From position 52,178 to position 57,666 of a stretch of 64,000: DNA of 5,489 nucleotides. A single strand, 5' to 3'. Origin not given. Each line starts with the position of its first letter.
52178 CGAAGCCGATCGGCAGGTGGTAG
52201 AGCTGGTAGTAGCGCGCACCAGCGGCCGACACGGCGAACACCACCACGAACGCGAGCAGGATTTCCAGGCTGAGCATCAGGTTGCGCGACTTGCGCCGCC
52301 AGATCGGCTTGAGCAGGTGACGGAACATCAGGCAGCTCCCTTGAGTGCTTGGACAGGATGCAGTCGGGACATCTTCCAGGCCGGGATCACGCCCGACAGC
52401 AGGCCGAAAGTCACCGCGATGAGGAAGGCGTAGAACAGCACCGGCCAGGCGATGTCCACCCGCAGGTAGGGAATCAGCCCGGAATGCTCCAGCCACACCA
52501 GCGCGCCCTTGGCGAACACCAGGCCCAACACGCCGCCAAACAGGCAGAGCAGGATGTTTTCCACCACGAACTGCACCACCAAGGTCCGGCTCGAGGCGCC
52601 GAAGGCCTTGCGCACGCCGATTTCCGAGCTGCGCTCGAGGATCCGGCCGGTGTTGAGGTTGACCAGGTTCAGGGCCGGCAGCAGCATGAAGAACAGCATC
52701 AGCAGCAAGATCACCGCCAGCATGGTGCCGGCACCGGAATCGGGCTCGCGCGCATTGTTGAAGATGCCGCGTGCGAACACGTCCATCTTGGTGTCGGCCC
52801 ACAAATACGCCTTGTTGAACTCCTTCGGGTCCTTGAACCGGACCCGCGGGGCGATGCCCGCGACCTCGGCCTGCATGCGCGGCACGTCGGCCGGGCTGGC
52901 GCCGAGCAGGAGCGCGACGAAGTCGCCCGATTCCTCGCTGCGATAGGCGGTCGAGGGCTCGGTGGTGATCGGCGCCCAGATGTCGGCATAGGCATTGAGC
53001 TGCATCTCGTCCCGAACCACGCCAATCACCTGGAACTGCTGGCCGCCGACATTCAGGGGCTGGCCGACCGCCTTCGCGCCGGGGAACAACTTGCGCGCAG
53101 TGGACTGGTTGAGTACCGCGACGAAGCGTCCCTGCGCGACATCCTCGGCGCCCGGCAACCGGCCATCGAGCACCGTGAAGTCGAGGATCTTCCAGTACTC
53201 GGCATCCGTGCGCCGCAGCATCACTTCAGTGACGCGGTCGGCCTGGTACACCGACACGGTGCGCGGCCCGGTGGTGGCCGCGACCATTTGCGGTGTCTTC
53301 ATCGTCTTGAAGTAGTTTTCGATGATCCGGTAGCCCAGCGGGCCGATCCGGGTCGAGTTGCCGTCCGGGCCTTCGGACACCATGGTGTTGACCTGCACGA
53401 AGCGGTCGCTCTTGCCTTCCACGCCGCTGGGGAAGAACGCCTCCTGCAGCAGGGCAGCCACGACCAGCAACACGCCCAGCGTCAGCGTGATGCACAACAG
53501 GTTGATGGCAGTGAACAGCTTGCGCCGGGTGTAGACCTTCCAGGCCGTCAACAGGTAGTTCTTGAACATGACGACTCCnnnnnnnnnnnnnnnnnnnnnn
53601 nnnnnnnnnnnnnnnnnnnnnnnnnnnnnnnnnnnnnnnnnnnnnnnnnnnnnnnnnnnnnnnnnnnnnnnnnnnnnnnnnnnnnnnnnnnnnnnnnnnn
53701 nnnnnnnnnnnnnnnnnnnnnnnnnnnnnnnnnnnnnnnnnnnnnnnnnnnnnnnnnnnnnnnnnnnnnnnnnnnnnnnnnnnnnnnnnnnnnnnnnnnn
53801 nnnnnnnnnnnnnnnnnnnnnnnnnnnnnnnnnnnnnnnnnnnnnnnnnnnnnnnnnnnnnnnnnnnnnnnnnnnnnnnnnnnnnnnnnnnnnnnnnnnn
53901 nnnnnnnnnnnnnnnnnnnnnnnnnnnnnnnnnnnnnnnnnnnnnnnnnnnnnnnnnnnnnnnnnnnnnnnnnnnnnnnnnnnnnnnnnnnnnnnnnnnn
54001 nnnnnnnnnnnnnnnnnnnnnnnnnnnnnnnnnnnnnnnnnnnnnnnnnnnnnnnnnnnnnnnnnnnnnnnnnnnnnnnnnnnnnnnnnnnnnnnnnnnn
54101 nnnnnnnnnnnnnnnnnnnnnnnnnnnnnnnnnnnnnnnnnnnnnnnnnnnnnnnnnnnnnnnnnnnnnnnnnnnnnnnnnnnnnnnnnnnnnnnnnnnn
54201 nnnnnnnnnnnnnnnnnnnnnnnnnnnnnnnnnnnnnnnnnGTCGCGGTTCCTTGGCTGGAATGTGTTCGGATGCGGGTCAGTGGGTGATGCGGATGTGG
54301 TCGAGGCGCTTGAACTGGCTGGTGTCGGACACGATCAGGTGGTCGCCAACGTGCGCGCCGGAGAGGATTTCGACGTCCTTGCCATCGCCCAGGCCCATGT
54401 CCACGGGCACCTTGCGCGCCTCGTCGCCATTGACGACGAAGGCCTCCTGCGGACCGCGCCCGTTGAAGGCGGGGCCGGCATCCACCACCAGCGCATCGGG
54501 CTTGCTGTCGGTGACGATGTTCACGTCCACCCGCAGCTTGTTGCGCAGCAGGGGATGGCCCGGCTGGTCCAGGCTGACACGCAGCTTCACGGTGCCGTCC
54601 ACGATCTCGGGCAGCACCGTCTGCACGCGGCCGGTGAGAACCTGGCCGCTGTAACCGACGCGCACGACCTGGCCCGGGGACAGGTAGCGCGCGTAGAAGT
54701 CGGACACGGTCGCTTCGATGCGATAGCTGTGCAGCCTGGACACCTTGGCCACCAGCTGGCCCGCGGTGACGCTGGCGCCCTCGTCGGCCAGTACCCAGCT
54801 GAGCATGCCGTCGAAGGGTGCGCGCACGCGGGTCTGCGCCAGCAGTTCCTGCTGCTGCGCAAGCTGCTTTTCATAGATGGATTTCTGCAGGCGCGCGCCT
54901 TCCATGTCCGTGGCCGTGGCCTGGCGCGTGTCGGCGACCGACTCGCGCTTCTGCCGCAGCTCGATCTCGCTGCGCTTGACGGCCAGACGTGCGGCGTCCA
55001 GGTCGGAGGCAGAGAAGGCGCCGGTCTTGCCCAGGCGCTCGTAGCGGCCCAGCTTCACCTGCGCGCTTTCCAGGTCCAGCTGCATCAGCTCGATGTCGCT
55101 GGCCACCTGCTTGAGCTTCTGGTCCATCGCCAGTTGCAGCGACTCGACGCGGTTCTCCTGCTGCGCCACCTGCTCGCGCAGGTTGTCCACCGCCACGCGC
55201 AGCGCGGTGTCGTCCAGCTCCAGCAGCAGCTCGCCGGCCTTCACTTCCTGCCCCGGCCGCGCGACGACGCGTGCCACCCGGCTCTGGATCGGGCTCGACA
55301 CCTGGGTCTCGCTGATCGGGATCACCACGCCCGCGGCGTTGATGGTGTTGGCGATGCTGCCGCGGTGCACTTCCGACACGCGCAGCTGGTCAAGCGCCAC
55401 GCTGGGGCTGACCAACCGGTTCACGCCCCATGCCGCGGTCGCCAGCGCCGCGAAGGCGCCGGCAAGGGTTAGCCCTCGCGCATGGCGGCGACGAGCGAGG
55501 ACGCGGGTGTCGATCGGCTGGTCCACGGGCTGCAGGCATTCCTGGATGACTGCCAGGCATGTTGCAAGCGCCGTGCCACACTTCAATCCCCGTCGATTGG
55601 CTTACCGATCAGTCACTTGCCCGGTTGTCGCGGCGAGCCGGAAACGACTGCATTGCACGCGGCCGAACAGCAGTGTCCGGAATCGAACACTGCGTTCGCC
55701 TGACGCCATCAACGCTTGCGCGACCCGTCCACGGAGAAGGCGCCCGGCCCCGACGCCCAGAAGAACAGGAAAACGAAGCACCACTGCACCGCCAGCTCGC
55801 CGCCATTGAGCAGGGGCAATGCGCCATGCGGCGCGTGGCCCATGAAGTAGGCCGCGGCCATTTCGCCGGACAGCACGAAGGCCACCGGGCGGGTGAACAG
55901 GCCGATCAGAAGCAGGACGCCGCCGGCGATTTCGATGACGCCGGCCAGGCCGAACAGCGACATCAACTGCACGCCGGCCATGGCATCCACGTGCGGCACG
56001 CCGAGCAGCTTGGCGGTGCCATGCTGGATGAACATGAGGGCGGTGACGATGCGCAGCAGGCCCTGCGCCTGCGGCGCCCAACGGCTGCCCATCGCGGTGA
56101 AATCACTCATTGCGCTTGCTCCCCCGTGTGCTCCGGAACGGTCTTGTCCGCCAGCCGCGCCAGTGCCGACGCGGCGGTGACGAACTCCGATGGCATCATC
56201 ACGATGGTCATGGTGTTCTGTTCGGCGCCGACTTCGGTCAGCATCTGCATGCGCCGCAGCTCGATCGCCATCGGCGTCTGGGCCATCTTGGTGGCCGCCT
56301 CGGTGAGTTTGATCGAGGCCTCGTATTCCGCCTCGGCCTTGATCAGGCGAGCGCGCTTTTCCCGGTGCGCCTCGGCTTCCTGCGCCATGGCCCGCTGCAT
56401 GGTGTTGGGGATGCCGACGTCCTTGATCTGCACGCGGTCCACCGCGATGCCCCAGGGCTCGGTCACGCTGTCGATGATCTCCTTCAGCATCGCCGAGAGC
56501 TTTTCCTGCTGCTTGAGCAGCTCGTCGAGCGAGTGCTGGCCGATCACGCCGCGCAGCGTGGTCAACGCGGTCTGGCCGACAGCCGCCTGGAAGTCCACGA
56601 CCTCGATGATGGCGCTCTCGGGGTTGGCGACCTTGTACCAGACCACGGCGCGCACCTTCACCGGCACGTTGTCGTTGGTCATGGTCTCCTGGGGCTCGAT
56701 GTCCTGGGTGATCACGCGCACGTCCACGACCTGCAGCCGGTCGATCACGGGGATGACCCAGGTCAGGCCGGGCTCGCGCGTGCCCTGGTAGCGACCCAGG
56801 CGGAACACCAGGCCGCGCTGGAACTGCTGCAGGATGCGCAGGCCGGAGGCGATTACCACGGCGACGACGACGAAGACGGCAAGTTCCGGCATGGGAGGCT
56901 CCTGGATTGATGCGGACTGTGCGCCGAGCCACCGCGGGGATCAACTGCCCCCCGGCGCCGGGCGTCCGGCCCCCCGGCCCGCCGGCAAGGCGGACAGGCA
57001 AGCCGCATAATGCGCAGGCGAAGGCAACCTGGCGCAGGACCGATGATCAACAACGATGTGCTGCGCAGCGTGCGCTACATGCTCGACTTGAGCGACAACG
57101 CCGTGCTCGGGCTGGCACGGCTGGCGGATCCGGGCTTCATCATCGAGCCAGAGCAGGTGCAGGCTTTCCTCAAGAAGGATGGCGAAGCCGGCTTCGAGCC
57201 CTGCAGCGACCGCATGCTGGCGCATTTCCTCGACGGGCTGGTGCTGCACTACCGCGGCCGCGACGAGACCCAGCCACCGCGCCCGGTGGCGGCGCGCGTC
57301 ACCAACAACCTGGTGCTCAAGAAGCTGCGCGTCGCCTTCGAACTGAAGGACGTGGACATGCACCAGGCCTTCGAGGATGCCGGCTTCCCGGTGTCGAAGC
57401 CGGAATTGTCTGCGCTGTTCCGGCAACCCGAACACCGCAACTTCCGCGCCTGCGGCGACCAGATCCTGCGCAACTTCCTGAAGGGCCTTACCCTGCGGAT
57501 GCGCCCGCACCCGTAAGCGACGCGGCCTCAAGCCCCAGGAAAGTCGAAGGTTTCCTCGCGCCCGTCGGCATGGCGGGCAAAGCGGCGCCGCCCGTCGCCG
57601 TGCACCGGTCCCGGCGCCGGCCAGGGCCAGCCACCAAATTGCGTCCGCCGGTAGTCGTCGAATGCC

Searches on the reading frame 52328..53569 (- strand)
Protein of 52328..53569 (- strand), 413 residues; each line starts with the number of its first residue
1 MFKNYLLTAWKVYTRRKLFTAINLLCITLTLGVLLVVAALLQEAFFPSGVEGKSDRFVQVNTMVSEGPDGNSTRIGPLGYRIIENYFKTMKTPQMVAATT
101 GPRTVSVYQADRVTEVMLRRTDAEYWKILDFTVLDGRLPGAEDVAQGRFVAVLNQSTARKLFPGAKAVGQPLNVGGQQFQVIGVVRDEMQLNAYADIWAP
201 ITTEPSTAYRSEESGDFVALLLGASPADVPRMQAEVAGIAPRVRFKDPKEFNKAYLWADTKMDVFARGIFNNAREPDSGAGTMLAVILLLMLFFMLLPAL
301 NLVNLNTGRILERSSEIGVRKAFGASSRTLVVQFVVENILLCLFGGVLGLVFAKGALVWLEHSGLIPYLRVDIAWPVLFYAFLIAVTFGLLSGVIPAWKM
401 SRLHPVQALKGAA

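Call 53: search_protein_families(library=pfam, proteins=[window:52328-53569:-], max_evalue=0.0001)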
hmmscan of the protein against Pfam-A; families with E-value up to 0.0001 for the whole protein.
window:52328-53569:- (413 aa): 2 families
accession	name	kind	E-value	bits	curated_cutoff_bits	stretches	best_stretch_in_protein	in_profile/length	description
PF12704.14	MacB_PCD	-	4.3e-22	79.8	27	1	20-237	1-205/207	MacB-like periplasmic core domain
PF02687.27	FtsX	-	9.9e-17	61.6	25.5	1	289-405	2-120/120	FtsX-like permease C-terminal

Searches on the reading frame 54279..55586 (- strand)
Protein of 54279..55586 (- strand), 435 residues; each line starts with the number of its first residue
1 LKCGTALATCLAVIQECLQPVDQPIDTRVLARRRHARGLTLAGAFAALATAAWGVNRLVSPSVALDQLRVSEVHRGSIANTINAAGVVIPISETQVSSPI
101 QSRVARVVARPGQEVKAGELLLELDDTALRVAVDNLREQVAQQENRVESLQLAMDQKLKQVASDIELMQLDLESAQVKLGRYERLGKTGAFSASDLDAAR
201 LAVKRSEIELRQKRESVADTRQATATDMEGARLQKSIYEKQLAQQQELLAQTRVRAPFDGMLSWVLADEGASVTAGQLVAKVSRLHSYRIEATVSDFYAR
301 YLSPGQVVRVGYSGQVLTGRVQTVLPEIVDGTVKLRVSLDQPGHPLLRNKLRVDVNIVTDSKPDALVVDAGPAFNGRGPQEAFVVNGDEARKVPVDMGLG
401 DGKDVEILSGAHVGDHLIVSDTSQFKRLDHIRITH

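Call 53: search_protein_families(library=pfam, proteins=[window:54279-55586:-], max_evalue=0.0001)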
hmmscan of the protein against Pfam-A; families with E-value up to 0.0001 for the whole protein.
window:54279-55586:- (435 aa): 4 families
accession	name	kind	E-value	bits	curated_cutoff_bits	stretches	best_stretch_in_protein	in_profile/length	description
PF13437.12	HlyD_3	-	1.9e-14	54.7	22.2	1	254-342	2-96/106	HlyD family secretion protein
PF16576.10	HlyD_D23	-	5e-14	52.5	30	1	94-347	20-209/214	Barrel-sandwich domain of CusB or HlyD membrane-fusion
PF00364.28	Biotin_lipoyl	-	8.9e-06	25.9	22.1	0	251-281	42-72/73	Biotin-requiring enzyme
PF13533.13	Biotin_lipoyl_2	-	3.6e-05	23.9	29.8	0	95-125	2-32/32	Biotin-lipoyl like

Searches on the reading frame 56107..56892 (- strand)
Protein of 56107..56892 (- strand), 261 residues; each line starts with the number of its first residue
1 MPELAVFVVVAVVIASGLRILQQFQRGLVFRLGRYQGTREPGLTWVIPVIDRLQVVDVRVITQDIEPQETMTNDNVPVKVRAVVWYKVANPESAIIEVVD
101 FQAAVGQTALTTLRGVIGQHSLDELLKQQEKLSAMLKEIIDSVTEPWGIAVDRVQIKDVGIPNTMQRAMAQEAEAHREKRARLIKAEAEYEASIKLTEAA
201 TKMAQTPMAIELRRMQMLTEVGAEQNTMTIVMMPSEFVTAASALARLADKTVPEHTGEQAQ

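Call 53: search_protein_families(library=pfam, proteins=[window:56107-56892:-], max_evalue=0.0001)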
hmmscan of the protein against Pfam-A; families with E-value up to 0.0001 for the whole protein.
window:56107-56892:- (261 aa): 2 families
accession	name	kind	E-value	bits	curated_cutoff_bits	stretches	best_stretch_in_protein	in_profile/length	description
PF01145.31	Band_7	-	5.4e-41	141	23.6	1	22-189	4-175/176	SPFH domain / Band 7 family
PF13421.11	Band_7_1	-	1.4e-05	25.3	24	1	110-173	142-207/211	SPFH domain-Band 7 family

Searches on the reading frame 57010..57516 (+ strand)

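Call 53: search_protein_families(library=pfam, proteins=[window:57010-57516:+], max_evalue=0.0001)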
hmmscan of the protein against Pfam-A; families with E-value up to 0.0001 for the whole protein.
window:57010-57516:+ (168 aa): 1 family
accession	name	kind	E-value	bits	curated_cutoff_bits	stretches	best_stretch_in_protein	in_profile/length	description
PF07308.18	DUF1456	-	3e-52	175.2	27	2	99-165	1-67/68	Protein of unknown function (DUF1456)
